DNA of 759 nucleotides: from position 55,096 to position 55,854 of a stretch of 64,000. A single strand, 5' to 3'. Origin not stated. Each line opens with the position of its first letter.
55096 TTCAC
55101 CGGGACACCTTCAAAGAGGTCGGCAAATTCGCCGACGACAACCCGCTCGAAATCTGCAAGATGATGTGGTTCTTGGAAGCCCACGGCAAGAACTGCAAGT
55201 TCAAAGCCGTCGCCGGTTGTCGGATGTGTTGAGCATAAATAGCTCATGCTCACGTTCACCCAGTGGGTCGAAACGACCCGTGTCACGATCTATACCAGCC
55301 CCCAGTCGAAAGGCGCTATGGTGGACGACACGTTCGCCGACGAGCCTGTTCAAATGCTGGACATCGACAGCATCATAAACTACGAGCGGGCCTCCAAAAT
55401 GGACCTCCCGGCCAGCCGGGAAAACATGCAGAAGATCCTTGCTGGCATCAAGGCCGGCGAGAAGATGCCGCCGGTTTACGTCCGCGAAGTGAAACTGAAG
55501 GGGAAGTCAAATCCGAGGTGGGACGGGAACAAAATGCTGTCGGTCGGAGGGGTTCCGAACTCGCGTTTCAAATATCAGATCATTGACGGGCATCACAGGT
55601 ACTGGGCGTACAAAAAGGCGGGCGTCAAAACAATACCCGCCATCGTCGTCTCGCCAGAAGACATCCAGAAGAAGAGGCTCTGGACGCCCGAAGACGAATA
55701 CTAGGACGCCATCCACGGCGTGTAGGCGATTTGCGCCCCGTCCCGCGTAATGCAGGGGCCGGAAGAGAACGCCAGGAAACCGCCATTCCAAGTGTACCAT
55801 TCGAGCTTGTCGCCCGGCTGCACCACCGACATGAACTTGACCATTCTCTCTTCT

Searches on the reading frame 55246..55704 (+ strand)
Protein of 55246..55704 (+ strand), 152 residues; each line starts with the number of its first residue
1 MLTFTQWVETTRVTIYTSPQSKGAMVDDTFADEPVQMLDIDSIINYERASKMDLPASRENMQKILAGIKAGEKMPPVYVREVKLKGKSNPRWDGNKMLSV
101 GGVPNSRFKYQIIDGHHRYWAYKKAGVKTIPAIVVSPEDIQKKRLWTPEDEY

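Call 22: search_protein_families(library=padloc, proteins=[window:55246-55704:+], max_evalue=0.1)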
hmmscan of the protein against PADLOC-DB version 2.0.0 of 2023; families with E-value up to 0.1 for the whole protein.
window:55246-55704:+ (152 aa): 1 family
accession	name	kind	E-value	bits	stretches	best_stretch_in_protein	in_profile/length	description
PDLC03229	MTase_II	-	0.023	11.5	0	111-144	60-93/436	Type II methyltransferase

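Call 23: search_protein_families(library=ncbifam, proteins=[window:55246-55704:+], max_evalue=0.1)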
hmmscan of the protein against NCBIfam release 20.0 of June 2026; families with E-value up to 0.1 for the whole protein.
window:55246-55704:+ (152 aa): 4 families
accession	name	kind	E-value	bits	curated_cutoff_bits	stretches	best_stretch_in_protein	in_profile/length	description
TIGR00180.1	parB_part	domain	5.1e-08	32.9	58.45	1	106-142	53-89/186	ParB/RepB/Spo0J family partition protein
NF053625.1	SerKinSerKArch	equivalog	6.8e-06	25.4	380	1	102-137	56-90/244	ADP-dependent L-serine kinase SerK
TIGR04285.1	nucleoid_noc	exception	9.4e-05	21.9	315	1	108-141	49-82/255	nucleoid occlusion protein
NF033589.0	staphy_B_SbnI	equivalog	0.014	14.8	350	1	107-136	51-80/254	bifunctional transcriptional regulator/O-phospho-L-serine synthase SbnI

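Call 68: search_protein_families(library=pfam, proteins=[window:55246-55704:+], max_evalue=0.01)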
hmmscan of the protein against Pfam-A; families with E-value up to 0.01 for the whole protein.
window:55246-55704:+ (152 aa): 1 family
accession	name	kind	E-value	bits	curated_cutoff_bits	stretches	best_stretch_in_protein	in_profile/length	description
PF02195.25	ParB_N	-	2.3e-06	28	26.3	1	107-139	50-82/95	ParB N-terminal domain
